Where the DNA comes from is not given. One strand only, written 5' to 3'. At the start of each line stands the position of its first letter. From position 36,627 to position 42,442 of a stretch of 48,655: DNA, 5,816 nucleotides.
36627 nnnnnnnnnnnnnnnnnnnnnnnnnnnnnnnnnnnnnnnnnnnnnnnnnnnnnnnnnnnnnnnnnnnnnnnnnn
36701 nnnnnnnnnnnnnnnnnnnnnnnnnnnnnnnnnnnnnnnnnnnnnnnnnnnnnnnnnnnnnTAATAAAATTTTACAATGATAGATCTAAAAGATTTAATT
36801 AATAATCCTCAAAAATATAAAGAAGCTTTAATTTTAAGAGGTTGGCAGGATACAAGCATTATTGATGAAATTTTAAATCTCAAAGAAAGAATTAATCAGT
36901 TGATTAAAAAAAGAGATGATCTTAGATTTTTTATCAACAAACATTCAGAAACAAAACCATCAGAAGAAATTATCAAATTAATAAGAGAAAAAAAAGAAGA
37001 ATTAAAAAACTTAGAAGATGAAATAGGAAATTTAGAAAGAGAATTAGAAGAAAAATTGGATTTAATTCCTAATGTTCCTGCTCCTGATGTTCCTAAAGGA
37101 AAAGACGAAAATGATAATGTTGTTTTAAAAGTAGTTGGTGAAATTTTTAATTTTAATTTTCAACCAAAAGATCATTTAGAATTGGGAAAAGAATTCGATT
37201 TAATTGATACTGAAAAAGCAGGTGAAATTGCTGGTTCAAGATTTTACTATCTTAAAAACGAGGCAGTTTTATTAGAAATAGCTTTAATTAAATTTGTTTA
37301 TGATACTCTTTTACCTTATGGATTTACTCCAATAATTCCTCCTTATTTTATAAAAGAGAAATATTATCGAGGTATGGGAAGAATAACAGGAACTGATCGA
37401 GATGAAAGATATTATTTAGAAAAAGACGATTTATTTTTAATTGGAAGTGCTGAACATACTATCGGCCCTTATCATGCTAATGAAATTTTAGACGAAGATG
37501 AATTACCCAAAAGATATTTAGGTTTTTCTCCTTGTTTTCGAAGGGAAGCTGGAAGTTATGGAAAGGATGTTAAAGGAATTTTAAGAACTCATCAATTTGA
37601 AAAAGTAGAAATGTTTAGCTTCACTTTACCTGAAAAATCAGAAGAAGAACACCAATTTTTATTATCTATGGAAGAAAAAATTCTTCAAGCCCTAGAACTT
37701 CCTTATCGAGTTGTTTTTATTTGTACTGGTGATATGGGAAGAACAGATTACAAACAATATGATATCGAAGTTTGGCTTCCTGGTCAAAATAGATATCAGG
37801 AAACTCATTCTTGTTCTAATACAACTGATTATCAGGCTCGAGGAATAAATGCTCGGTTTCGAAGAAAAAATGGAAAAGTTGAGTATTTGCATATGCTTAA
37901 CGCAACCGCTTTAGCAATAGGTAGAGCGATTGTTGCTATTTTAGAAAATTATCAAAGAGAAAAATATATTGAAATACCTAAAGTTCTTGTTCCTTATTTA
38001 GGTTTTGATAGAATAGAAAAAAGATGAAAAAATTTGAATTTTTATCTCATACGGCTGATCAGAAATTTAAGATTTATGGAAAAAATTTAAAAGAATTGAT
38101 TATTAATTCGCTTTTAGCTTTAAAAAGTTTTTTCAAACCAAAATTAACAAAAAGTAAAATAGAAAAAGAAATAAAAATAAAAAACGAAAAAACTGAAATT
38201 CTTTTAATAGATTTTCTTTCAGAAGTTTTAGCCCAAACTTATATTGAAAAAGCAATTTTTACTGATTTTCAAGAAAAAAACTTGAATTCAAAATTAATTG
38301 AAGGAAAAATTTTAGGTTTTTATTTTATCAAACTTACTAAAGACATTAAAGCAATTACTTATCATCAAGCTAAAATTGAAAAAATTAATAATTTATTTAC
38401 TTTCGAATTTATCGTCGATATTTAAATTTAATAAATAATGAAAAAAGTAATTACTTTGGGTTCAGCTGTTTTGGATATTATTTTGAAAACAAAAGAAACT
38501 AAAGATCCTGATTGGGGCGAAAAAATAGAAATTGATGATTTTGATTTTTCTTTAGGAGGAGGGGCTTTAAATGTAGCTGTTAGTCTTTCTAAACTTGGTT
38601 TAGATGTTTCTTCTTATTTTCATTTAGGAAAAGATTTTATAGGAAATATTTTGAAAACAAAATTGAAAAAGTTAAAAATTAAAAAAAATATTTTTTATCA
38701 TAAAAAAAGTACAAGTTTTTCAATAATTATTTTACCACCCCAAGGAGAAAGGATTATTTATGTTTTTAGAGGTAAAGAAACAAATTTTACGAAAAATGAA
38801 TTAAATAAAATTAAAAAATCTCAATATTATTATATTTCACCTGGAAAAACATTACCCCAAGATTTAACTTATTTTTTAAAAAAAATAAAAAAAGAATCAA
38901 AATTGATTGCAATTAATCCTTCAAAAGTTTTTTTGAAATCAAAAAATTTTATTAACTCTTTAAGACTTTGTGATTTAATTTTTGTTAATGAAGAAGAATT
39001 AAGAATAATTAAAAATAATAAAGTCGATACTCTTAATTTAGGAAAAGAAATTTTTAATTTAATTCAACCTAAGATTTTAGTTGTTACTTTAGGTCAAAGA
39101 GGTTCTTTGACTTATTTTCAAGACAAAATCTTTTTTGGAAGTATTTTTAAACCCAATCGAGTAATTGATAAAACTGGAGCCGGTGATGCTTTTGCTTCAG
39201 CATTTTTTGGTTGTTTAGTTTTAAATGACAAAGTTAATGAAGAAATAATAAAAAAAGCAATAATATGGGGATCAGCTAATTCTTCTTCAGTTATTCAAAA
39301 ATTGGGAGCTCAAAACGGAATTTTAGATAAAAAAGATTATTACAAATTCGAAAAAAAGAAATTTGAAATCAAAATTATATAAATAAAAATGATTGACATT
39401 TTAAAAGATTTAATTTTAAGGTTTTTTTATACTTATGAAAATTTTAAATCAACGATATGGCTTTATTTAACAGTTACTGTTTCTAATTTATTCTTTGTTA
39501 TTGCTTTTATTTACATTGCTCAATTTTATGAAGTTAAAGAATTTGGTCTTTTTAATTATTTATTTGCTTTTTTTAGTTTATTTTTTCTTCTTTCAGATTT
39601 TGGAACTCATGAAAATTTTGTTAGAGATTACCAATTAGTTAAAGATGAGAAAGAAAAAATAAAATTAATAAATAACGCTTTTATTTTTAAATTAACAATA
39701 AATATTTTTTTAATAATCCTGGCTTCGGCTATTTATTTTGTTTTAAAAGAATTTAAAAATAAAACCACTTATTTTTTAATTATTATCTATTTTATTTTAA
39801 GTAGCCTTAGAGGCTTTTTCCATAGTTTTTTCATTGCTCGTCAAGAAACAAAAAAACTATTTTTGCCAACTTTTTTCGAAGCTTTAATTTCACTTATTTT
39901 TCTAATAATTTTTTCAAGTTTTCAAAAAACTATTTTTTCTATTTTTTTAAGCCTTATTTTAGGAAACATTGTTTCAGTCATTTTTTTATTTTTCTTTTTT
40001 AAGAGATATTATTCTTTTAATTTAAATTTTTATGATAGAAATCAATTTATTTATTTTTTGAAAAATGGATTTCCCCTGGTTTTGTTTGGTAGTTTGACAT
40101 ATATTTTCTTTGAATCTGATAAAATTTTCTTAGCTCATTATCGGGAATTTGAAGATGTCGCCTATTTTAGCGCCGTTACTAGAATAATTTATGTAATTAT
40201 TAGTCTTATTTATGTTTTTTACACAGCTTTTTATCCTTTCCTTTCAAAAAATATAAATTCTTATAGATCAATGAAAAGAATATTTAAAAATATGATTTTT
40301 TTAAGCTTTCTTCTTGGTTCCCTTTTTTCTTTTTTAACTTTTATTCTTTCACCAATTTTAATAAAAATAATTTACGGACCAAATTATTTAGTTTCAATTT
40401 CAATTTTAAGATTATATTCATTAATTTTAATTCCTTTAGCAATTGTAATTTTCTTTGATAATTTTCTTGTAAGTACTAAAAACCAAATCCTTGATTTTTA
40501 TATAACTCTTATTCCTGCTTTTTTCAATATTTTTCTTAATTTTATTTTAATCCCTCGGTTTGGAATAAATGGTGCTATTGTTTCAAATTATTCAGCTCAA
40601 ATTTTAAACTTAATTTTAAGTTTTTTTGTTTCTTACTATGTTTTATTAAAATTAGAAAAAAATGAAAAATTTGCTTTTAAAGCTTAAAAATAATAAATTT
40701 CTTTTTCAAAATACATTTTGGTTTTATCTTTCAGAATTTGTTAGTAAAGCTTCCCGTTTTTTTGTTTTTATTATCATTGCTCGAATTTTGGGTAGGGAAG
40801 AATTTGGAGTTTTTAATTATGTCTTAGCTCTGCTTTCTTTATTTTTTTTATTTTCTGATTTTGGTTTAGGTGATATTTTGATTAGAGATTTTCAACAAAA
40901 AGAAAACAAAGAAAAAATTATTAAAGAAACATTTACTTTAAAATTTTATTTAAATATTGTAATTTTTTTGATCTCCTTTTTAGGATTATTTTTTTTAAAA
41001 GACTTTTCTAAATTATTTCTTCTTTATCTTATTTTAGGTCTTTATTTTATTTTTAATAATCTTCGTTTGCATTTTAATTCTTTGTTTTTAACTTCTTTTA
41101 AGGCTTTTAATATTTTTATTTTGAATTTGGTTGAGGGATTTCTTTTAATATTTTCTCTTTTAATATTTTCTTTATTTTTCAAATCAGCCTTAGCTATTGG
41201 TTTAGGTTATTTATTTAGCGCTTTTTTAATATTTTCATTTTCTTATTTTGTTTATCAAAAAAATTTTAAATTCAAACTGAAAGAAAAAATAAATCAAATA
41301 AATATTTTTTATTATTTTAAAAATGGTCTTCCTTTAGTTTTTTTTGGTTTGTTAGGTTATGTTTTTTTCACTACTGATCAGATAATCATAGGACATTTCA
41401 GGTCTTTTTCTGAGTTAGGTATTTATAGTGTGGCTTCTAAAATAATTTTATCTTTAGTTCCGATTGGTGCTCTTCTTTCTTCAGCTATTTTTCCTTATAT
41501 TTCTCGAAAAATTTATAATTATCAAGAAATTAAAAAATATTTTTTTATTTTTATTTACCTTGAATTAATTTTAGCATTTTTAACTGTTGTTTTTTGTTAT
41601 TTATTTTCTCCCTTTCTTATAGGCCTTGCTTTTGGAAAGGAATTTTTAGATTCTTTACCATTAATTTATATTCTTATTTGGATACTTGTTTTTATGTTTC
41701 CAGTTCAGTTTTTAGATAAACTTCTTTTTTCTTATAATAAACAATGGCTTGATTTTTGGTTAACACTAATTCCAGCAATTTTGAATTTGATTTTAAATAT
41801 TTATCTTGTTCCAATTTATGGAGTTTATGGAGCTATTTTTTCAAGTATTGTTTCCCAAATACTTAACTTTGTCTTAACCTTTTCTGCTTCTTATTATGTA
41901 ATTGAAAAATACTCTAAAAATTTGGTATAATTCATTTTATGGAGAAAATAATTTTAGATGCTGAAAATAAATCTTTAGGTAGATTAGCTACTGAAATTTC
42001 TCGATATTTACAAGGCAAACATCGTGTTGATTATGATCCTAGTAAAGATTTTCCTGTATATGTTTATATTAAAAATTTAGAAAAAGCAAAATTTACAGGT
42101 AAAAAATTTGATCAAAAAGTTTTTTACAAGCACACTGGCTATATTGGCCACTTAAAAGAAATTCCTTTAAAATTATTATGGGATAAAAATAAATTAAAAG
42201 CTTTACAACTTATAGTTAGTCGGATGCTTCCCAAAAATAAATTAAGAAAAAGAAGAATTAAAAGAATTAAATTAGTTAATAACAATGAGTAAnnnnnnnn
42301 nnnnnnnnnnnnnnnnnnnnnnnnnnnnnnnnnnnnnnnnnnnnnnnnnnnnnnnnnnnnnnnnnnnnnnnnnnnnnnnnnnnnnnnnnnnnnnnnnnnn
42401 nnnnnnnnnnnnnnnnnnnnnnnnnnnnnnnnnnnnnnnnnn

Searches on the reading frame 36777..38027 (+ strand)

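Call 8: search_protein_families(library=pfam, proteins=[window:36777-38027:+], max_evalue=0.0001)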
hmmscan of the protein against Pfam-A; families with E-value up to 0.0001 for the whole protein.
window:36777-38027:+ (416 aa): 2 families
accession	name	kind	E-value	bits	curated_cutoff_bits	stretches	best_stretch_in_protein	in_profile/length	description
PF00587.30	tRNA-synt_2b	-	3e-34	119.1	29.3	1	216-392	8-179/179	tRNA synthetase class II core domain (G, H, P, S and T)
PF02403.27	Seryl_tRNA_N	-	1.4e-10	41.8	28.2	1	1-101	1-108/108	Seryl-tRNA synthetase N-terminal domain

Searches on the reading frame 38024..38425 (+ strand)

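Call 8: search_protein_families(library=pfam, proteins=[window:38024-38425:+], max_evalue=0.0001)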
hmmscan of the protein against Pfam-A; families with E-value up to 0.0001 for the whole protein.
window:38024-38425:+ (133 aa): 1 family
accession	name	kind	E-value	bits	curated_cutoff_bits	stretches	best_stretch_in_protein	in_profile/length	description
PF01951.21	Archease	-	4.9e-27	95.4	25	1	4-133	1-136/136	Archease protein family (MTH1598/TM1083)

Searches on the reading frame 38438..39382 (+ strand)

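Call 8: search_protein_families(library=pfam, proteins=[window:38438-39382:+], max_evalue=0.0001)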
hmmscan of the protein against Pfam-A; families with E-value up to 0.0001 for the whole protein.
window:38438-39382:+ (314 aa): 1 family
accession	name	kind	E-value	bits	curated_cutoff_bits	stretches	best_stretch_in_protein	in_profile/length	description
PF00294.29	PfkB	-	5.8e-41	141.2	25.8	1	1-294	1-298/302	pfkB family carbohydrate kinase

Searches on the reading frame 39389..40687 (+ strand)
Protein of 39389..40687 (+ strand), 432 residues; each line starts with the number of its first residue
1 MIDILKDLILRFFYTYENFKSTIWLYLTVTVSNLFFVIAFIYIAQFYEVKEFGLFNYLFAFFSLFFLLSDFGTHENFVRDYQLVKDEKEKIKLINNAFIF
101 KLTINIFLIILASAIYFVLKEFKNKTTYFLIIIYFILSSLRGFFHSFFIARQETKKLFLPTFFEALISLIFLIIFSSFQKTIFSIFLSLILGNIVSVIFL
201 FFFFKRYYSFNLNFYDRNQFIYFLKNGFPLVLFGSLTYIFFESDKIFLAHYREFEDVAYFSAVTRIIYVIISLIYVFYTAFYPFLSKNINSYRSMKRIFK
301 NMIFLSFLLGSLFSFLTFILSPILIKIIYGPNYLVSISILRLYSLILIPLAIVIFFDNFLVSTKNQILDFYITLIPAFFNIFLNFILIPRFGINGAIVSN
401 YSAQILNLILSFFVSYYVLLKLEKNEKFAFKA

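Call 8: search_protein_families(library=pfam, proteins=[window:39389-40687:+], max_evalue=0.0001)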
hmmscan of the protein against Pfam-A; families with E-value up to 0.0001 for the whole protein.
window:39389-40687:+ (432 aa): 4 families
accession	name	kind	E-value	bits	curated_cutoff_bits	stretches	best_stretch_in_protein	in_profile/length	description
PF01943.22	Polysacc_synt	-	2.8e-22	79.9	28.2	1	20-288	3-273/274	Polysaccharide biosynthesis protein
PF13440.11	Polysacc_synt_3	-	1.7e-10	41.1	23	1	46-337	5-292/293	Polysaccharide biosynthesis protein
PF01554.23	MatE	-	9.4e-08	32.3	24.9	1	230-386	2-161/161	MatE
PF03023.19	MurJ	-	3.2e-05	23.2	27.4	1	73-415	33-399/451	Lipid II flippase MurJ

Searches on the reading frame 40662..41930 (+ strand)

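Call 8: search_protein_families(library=pfam, proteins=[window:40662-41930:+], max_evalue=0.0001)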
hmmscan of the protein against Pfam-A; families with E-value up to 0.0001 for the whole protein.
window:40662-41930:+ (422 aa): 3 families
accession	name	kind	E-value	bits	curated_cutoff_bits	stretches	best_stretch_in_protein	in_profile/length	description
PF01943.22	Polysacc_synt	-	3.3e-25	89.5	28.2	1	15-282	2-272/274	Polysaccharide biosynthesis protein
PF13440.11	Polysacc_synt_3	-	7.8e-25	88.1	23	1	38-332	1-292/293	Polysaccharide biosynthesis protein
PF01554.23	MatE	-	7.1e-08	32.7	24.9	1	224-379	1-159/161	MatE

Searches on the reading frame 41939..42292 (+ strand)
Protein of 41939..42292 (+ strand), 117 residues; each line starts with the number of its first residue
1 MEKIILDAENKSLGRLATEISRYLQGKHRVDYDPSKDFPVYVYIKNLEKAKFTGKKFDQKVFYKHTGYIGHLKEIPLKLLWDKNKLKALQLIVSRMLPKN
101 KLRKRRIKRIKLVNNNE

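Call 8: search_protein_families(library=pfam, proteins=[window:41939-42292:+], max_evalue=0.0001)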
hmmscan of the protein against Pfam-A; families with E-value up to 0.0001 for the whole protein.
window:41939-42292:+ (117 aa): 1 family
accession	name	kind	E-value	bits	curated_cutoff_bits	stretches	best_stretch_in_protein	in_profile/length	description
PF00572.24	Ribosomal_L13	-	5.2e-32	110.9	23.8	1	4-115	4-115/119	Ribosomal protein L13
